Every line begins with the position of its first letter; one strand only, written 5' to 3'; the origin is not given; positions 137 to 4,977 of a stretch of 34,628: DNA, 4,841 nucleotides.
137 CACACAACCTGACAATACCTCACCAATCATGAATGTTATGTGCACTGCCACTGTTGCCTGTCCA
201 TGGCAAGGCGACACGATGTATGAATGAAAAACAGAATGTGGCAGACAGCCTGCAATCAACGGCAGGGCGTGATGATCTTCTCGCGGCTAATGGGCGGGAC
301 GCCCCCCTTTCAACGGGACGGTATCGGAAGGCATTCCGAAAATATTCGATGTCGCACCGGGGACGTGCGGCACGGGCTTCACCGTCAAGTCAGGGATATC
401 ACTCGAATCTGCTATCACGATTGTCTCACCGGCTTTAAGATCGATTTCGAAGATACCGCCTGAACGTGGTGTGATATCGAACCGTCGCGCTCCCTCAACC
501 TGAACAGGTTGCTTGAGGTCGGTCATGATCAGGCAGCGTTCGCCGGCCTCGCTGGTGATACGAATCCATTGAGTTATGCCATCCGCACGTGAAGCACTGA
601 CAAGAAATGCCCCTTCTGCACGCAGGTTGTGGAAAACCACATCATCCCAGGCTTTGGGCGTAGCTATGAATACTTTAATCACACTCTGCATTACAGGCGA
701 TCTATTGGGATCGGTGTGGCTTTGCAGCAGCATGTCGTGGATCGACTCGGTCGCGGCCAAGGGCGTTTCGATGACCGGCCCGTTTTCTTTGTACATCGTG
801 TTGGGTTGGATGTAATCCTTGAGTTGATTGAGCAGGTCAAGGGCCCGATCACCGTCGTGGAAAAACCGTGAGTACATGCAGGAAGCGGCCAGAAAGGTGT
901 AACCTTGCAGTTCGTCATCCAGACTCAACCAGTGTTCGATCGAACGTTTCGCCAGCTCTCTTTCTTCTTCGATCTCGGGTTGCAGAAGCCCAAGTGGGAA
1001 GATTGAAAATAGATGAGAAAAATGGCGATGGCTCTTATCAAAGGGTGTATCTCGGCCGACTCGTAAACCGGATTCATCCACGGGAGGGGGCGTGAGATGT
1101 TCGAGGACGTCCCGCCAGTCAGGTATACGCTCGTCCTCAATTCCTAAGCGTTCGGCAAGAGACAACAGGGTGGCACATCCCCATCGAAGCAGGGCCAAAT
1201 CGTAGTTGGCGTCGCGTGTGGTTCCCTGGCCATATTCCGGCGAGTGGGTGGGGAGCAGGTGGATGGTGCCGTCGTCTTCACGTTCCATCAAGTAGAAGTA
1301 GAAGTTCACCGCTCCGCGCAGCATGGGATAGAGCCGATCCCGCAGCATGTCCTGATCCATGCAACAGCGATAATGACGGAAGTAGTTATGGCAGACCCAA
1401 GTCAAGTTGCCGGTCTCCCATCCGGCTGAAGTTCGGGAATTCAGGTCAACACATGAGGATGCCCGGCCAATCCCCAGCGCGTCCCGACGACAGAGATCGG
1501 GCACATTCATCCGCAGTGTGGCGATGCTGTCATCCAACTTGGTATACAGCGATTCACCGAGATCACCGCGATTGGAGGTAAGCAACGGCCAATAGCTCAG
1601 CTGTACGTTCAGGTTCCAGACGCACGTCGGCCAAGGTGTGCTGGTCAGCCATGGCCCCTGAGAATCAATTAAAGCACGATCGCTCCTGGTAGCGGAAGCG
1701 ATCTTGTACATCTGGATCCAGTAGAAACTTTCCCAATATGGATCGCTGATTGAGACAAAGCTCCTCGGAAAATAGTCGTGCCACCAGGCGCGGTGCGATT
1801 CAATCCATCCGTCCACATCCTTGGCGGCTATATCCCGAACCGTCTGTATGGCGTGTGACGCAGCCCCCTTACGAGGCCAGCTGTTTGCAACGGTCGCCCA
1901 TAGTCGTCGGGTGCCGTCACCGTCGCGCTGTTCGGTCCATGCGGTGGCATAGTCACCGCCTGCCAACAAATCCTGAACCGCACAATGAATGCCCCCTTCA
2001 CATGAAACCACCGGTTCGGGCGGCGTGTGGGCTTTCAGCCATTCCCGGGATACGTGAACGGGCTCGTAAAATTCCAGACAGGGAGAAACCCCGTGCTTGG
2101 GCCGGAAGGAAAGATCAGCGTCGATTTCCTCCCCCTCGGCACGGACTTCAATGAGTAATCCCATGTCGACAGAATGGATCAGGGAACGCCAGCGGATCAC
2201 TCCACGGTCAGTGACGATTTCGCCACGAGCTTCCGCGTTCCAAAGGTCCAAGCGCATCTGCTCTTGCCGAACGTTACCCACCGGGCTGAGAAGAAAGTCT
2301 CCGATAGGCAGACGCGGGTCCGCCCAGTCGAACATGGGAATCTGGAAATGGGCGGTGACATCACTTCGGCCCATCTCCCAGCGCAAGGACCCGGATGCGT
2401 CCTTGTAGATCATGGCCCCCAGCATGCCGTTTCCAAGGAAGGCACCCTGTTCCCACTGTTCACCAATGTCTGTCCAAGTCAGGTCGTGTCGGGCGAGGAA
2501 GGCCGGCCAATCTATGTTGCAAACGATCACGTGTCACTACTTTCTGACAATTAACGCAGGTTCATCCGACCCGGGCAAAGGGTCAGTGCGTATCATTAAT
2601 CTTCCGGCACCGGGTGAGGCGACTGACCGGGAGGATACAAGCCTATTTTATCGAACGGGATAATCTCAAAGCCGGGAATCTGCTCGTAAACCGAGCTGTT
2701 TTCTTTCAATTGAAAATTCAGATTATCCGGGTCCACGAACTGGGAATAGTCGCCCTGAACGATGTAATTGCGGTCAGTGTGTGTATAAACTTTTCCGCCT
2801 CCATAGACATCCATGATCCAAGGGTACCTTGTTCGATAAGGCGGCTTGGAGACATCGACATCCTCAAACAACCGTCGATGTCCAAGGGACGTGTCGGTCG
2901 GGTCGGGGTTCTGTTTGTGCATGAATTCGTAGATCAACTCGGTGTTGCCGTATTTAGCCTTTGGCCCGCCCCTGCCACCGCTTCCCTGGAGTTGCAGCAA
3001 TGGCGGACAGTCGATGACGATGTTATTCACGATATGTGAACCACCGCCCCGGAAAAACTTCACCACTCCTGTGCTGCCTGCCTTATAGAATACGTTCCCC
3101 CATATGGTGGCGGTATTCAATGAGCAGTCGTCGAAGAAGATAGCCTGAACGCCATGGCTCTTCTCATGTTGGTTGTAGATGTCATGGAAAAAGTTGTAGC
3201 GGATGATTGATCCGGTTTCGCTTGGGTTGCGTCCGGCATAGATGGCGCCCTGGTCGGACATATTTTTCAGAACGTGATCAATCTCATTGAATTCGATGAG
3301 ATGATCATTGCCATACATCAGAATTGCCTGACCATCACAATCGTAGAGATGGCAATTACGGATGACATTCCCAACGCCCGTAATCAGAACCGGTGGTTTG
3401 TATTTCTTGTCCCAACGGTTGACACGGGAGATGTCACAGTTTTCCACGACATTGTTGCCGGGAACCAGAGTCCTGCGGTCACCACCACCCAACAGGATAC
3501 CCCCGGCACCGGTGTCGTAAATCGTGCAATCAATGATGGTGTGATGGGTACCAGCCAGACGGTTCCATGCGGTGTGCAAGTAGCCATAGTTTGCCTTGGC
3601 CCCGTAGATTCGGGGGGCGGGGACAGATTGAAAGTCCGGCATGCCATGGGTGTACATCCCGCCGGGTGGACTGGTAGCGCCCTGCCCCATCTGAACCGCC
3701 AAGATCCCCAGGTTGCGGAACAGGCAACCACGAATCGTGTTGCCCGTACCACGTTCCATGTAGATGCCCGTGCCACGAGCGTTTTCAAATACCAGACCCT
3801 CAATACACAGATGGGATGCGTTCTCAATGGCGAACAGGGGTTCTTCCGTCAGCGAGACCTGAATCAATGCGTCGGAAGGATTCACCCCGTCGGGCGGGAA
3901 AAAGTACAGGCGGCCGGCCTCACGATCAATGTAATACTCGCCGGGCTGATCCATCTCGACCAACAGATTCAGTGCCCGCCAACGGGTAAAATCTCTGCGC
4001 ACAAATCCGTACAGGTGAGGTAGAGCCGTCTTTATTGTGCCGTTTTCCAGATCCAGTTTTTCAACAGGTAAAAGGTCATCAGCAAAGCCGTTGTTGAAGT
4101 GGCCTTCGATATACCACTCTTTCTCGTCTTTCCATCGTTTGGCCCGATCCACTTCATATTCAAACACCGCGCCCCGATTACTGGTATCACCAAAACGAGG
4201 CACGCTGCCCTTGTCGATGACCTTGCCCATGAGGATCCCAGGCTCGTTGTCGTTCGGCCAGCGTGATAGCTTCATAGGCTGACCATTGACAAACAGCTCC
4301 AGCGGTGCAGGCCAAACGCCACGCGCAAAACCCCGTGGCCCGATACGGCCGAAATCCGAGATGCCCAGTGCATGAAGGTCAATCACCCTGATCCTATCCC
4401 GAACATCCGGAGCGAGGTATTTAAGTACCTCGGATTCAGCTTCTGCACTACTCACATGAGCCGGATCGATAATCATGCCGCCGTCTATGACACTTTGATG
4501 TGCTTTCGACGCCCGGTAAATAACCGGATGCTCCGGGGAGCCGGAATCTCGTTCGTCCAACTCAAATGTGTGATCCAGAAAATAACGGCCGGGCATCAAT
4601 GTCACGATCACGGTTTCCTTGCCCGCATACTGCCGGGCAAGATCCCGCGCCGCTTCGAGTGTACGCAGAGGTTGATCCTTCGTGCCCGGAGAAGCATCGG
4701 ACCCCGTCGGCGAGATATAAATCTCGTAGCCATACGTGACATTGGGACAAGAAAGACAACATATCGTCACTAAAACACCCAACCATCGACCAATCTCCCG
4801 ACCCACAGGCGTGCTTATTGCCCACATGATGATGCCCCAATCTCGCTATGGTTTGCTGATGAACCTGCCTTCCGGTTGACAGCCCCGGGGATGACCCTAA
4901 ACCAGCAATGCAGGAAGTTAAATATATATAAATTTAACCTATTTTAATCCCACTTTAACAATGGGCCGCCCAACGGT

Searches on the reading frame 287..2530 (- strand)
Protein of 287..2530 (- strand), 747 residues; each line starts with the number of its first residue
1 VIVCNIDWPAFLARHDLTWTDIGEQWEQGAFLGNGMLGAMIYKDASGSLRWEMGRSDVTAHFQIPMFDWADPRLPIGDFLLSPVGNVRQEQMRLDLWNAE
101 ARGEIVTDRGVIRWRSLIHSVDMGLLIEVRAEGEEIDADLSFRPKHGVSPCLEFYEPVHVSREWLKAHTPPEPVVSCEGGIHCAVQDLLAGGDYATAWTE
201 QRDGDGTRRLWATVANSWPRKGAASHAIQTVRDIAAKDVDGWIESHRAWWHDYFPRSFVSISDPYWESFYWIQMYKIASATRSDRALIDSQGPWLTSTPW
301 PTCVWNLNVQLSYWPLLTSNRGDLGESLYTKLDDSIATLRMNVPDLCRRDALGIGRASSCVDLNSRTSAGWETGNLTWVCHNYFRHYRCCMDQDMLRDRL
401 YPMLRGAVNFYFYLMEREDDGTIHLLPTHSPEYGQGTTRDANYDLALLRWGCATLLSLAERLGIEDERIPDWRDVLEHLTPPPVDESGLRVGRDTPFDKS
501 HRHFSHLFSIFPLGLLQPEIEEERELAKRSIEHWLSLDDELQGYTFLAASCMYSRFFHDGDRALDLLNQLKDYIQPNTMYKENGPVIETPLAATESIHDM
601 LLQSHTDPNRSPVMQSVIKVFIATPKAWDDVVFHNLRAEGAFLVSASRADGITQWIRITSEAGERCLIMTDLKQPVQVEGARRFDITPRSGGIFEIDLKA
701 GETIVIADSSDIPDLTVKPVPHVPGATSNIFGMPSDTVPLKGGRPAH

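Call 7: search_protein_families(library=pfam, proteins=[window:287-2530:-], max_evalue=0.001)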
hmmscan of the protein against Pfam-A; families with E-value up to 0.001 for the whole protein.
window:287-2530:- (747 aa): 2 families
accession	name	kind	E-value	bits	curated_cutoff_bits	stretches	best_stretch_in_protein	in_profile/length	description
PF22124.2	Glyco_hydro_95_cat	-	3.7e-31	108.9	27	1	275-600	61-407/408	Glycosyl hydrolase family 95 catalytic domain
PF21307.2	Glyco_hydro_95_C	-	4.6e-07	30.7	27.6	1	616-706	5-94/94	Glycoside hydrolase family 95, C-terminal domain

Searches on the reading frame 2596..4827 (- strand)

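Call 7: search_protein_families(library=pfam, proteins=[window:2596-4827:-], max_evalue=0.001)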
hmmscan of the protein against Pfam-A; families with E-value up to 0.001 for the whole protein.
window:2596-4827:- (743 aa): 2 families
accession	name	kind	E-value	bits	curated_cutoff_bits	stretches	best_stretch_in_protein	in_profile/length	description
PF13229.12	Beta_helix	-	1.8e-20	73.6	25.9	2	425-603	6-157/158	Right handed beta helix region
PF05048.19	NosD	-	3.8e-05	23.7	23.6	0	487-604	71-169/212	Periplasmic copper-binding protein (NosD)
